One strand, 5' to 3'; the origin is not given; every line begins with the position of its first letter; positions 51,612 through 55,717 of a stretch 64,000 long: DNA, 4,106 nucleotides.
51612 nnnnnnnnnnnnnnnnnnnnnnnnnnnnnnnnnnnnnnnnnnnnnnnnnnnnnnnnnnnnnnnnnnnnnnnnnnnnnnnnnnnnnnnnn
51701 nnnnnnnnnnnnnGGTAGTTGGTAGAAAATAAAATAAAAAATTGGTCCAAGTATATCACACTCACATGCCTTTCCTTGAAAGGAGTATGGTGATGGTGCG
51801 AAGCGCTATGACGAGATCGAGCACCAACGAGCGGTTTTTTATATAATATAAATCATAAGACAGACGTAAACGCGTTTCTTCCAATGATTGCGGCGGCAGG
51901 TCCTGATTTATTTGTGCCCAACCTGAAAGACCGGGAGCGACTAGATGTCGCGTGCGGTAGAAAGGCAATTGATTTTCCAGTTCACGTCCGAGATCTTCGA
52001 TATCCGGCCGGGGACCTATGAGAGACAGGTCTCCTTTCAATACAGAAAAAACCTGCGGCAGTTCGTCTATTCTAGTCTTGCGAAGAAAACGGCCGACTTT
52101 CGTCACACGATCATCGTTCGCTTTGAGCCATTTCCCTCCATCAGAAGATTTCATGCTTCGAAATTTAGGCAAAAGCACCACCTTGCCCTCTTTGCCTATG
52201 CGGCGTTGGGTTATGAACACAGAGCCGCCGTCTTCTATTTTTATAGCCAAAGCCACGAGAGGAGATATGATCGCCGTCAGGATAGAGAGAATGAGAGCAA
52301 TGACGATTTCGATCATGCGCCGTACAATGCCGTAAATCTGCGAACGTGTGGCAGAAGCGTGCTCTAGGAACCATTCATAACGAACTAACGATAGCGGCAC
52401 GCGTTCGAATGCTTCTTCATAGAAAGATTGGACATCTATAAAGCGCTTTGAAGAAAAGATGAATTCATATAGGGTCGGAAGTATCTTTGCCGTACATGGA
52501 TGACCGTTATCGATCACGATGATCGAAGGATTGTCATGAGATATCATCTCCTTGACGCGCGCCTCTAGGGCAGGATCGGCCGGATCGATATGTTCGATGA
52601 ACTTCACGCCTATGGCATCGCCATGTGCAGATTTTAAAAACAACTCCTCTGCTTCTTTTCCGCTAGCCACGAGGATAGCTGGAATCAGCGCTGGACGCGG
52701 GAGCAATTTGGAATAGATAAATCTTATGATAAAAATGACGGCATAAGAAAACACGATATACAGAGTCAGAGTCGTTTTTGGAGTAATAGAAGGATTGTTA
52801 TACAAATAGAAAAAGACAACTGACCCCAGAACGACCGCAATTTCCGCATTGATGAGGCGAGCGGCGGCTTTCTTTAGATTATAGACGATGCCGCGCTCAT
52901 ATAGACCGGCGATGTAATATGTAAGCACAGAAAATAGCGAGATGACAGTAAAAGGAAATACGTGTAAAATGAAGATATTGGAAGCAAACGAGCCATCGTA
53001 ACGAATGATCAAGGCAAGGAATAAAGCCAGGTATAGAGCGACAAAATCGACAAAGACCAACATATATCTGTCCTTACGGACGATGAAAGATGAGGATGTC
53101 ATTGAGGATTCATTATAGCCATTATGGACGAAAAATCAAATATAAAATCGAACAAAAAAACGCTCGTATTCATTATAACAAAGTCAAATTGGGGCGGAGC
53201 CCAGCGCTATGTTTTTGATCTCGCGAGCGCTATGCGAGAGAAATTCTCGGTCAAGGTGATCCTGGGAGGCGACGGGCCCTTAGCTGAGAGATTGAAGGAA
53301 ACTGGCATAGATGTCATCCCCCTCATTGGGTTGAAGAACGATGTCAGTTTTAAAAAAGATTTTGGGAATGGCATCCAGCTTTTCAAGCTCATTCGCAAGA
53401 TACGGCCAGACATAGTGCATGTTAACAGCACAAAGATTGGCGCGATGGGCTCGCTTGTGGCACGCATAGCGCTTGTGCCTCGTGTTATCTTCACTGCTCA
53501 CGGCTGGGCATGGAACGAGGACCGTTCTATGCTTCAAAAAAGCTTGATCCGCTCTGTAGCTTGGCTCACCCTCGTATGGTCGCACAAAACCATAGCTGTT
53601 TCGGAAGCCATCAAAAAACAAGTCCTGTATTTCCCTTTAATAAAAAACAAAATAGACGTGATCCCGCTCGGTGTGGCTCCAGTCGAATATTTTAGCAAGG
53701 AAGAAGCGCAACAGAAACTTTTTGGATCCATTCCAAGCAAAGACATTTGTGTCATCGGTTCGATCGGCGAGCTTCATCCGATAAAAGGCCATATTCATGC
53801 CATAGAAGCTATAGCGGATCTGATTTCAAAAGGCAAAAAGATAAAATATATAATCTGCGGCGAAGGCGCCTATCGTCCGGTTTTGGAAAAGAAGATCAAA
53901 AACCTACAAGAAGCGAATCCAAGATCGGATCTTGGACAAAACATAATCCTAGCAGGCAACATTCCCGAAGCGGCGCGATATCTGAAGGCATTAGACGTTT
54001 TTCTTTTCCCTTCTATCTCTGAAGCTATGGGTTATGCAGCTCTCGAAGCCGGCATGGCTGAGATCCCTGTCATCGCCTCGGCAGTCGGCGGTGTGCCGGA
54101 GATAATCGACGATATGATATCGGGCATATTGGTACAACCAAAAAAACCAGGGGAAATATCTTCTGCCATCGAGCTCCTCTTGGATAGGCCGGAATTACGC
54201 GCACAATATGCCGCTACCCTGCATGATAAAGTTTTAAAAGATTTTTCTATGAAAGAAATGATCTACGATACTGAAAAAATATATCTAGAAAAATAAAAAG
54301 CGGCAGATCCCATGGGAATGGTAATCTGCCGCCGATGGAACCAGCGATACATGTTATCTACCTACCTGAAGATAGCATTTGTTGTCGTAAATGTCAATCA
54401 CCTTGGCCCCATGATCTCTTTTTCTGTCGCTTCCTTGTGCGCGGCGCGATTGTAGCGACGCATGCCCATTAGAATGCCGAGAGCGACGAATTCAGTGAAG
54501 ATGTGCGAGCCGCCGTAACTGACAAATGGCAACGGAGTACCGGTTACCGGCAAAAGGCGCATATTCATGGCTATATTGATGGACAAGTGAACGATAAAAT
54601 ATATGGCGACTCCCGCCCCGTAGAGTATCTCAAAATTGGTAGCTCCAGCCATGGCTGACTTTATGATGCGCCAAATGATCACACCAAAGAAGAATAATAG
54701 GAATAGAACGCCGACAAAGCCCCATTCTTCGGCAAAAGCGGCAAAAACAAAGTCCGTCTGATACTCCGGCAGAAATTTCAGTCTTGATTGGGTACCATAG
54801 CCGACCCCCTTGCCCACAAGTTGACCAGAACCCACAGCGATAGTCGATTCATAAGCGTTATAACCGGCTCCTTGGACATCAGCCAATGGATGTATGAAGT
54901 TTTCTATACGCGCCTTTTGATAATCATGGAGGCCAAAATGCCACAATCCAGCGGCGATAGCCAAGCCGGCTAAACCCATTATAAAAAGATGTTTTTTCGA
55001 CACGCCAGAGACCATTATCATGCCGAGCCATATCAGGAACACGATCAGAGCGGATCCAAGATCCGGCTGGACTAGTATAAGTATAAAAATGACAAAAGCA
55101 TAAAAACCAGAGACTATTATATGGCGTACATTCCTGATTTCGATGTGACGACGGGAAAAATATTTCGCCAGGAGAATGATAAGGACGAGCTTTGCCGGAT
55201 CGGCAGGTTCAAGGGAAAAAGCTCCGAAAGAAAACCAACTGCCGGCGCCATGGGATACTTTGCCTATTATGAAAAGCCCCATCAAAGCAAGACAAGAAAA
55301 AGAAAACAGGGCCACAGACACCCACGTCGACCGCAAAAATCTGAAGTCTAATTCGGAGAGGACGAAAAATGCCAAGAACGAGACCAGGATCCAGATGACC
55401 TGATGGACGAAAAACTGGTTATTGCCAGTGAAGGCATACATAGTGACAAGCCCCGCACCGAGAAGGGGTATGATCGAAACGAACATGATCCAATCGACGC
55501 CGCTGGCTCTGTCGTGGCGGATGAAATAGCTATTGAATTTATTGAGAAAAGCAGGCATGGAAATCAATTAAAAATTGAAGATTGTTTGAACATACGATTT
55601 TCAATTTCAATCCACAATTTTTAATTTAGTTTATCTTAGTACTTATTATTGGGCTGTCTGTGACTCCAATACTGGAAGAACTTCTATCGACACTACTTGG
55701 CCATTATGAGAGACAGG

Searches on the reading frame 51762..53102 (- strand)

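Call 19: search_protein_families(library=pfam, proteins=[window:51762-53102:-], max_evalue=0.001)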
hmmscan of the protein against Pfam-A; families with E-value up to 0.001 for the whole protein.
window:51762-53102:- (446 aa): 1 family
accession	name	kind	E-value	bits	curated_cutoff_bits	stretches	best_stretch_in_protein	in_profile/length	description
PF02397.22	Bac_transf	-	1.1e-53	181.9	27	1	261-441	1-178/179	Bacterial sugar transferase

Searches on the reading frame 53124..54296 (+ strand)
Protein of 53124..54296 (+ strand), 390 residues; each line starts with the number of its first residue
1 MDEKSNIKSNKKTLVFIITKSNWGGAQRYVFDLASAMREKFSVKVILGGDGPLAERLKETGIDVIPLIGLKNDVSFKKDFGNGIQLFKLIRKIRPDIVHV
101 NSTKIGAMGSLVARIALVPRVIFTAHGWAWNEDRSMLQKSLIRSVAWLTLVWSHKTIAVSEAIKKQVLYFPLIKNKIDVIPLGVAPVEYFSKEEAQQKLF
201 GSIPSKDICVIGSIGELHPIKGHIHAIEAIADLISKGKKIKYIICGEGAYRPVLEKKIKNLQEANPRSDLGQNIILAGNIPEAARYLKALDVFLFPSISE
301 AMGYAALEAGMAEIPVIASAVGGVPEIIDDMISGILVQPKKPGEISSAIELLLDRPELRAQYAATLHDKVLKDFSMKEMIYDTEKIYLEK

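Call 19: search_protein_families(library=pfam, proteins=[window:53124-54296:+], max_evalue=0.001)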
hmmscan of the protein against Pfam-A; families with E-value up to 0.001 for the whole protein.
window:53124-54296:+ (390 aa): 6 families
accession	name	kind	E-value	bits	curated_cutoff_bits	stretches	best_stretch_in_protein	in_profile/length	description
PF00534.26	Glycos_transf_1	-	4.5e-30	104.9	26.4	1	210-362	17-165/172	Glycosyl transferases group 1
PF13692.12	Glyco_trans_1_4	-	3.1e-28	99.3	27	1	210-354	3-141/142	Glycosyl transferases group 1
PF13439.12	Glyco_transf_4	-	3.3e-24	86.2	28.5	1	23-185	1-167/170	Glycosyltransferase Family 4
PF13579.12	Glyco_trans_4_4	-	3.9e-14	53.7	29.7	1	24-183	1-158/158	Glycosyl transferase 4-like domain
PF13477.12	Glyco_trans_4_2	-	2.9e-12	47.4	23.4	1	29-128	12-109/139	Glycosyl transferase 4-like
PF20706.3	GT4-conflict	-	1e-07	31.8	26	1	210-371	202-373/385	Family 4 Glycosyltransferase in conflict systems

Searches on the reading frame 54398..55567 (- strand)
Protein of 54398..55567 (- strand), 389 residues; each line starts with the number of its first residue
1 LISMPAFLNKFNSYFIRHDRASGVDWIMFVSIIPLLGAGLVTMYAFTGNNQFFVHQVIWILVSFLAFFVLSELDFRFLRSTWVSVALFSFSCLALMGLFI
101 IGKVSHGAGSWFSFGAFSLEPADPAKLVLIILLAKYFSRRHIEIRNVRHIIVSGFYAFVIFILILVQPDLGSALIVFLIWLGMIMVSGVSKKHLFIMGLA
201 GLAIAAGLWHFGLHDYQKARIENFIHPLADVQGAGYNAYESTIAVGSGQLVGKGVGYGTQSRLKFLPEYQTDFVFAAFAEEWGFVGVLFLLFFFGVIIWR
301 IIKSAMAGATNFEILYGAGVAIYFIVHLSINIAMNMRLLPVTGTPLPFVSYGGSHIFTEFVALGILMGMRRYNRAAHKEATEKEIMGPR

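Call 19: search_protein_families(library=pfam, proteins=[window:54398-55567:-], max_evalue=0.001)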
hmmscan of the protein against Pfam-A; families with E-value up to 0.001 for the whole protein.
window:54398-55567:- (389 aa): 1 family
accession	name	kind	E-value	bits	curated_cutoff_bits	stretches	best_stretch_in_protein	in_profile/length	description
PF01098.24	FTSW_RODA_SPOVE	-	6.7e-85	285.6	26.4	1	29-374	13-355/356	Cell cycle protein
